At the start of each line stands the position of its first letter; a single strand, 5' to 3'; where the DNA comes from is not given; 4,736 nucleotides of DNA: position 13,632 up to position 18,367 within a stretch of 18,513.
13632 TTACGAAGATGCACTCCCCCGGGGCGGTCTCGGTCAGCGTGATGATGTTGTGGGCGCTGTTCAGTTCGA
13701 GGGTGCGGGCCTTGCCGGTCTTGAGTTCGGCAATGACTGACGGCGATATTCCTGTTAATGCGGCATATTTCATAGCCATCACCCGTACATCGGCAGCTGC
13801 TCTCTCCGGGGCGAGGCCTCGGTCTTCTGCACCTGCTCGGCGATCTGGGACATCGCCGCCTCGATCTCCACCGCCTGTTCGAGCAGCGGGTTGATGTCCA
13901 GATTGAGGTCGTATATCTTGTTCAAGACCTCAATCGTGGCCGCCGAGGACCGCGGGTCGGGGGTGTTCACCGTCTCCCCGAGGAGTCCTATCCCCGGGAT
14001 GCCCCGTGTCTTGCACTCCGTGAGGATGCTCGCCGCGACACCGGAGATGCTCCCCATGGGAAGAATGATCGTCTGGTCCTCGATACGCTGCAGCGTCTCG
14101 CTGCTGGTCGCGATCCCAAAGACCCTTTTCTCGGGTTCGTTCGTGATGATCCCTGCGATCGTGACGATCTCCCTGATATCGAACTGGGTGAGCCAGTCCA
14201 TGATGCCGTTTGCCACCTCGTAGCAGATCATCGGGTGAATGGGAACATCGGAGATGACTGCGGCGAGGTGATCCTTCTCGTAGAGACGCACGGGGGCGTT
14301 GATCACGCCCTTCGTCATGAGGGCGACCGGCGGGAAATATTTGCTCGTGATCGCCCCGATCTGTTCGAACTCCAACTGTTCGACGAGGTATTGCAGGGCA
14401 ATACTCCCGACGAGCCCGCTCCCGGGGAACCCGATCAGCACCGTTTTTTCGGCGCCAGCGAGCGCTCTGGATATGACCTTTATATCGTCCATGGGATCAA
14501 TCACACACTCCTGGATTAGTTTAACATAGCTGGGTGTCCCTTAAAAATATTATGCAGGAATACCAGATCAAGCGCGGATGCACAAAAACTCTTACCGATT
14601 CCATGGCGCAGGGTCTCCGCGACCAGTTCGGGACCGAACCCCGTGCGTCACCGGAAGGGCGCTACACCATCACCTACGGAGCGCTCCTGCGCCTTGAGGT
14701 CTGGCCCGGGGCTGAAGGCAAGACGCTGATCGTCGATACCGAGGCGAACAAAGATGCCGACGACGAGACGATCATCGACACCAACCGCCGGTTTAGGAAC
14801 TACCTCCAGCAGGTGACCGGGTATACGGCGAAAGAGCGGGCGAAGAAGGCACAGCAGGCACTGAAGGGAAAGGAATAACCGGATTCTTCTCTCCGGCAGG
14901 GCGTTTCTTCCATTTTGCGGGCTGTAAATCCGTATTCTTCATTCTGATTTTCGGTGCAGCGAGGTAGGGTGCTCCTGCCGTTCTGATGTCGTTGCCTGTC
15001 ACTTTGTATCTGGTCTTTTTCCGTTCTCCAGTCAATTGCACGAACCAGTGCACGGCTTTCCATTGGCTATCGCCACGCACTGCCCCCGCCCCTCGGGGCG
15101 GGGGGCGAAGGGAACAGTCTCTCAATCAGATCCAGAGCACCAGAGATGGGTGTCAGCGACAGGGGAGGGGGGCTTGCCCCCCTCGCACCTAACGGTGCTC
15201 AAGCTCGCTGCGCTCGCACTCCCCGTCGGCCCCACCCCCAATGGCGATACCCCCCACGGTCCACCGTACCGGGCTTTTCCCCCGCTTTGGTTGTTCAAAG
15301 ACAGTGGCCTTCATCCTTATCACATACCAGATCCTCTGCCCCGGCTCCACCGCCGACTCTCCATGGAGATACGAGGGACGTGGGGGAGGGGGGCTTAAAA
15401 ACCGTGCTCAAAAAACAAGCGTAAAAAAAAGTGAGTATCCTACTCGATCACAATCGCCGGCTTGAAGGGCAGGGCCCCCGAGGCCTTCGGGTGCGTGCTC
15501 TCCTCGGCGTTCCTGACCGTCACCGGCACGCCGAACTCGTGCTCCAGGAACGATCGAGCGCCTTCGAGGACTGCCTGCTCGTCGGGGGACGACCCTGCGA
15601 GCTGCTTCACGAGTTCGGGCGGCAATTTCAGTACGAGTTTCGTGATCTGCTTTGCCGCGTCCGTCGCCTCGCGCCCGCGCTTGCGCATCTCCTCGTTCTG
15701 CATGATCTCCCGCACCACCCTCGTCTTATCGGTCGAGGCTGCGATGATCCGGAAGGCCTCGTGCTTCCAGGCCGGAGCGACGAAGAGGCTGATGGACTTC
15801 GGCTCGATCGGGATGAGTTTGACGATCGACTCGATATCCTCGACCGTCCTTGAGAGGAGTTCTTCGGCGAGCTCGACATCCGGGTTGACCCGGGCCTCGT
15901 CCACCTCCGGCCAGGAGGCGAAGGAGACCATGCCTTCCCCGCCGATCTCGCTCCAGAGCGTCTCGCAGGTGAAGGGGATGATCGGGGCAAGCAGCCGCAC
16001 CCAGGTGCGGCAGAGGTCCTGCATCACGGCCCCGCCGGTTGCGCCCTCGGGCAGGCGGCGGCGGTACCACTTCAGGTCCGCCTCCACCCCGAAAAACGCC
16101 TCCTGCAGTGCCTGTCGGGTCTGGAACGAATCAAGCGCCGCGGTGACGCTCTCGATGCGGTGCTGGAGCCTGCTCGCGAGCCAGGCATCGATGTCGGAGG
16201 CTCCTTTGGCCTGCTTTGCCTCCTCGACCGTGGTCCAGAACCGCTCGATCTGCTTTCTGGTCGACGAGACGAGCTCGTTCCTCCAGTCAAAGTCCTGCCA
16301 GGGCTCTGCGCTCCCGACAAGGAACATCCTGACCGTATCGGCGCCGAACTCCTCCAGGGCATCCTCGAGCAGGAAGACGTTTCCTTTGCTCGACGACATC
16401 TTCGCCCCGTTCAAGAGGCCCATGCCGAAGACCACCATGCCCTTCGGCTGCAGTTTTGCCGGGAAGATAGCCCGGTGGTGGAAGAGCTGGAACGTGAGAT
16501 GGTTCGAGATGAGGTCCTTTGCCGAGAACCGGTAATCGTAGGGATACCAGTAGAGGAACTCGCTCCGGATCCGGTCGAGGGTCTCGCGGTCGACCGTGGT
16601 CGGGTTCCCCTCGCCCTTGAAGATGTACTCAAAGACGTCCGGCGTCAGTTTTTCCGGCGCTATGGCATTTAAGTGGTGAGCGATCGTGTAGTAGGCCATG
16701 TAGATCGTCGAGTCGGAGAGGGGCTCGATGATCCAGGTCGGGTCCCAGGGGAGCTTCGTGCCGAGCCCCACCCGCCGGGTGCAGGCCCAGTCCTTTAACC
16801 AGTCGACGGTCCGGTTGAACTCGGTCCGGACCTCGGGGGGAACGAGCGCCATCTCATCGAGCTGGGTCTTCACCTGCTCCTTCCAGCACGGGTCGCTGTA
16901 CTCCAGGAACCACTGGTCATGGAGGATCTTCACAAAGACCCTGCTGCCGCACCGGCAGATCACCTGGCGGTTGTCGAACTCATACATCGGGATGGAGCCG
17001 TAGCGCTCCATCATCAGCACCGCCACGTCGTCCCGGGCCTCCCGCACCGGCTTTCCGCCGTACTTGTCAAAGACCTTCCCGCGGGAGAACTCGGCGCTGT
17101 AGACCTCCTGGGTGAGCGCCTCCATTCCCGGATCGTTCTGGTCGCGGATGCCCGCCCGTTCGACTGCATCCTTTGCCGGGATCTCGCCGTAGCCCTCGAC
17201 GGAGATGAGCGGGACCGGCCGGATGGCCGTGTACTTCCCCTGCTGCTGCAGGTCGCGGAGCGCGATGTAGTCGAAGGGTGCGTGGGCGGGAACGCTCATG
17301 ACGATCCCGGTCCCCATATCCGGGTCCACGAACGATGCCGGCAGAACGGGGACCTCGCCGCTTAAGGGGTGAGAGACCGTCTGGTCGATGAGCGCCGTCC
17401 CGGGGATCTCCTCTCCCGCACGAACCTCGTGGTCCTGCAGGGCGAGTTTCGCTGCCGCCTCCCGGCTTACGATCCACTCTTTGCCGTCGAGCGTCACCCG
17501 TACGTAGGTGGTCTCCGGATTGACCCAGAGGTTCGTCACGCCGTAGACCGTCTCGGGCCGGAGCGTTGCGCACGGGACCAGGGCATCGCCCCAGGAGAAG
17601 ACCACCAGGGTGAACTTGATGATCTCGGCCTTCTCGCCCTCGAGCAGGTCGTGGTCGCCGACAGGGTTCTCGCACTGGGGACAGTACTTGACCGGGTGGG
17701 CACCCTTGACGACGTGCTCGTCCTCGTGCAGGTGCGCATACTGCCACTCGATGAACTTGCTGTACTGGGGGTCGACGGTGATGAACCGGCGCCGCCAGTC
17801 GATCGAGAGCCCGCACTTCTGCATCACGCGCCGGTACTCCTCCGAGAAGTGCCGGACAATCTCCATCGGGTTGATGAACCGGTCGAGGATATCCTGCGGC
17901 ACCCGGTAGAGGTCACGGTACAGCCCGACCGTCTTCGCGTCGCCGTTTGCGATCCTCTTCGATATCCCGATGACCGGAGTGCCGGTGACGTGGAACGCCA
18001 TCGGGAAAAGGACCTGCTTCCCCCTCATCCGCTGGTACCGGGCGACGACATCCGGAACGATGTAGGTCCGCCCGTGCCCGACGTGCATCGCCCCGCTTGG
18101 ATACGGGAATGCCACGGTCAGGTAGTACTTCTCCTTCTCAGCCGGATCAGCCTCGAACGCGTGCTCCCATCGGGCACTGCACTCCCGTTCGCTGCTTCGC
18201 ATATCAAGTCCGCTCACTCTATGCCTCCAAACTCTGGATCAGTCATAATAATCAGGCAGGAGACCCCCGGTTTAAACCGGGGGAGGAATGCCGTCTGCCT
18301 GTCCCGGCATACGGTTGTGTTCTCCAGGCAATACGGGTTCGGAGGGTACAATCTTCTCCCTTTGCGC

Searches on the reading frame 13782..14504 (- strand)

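Call 10: search_protein_families(library=ncbifam, proteins=[window:13782-14504:-], max_evalue=0.01)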
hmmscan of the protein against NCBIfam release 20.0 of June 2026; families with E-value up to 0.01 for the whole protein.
window:13782-14504:- (241 aa): 2 families
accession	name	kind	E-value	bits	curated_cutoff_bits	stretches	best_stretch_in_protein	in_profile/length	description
TIGR00161.1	TIGR00161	hypoth_equivalog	1.6e-67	227.7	199.25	1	17-240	14-238/239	proteasome assembly chaperone family protein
TIGR00162.1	TIGR00162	hypoth_equivalog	6.1e-23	81.5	200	1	12-232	12-251/260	proteasome assembly chaperone family protein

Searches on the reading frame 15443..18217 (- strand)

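Call 7: search_protein_families(library=pfam, proteins=[window:15443-18217:-], max_evalue=0.01)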
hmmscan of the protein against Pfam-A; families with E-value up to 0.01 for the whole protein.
window:15443-18217:- (925 aa): 6 families
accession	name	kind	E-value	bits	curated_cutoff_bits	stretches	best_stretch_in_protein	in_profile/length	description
PF00133.28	tRNA-synt_1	-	4.2e-34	118.5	22.7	2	19-490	14-244/414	tRNA synthetases class I (I, L, M and V)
PF08264.19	Anticodon_1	-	2.5e-23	83.1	25.1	1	677-801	1-138/148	Anticodon-binding domain of tRNA ligase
PF09334.17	tRNA-synt_1g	-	1.1e-22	80.9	20.1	2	31-82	1-52/391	tRNA synthetases class I (M)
PF13603.12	tRNA-synt_1_2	-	3e-08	33.8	25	1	217-317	26-126/185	Leucyl-tRNA synthetase, editing domain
PF01406.26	tRNA-synt_1e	-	1.5e-07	31.5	27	1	573-650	221-296/301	tRNA synthetases class I (C) catalytic domain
PF01921.24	tRNA-synt_1f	-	8.6e-06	25.3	27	0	599-667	275-342/360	tRNA synthetases class I (K)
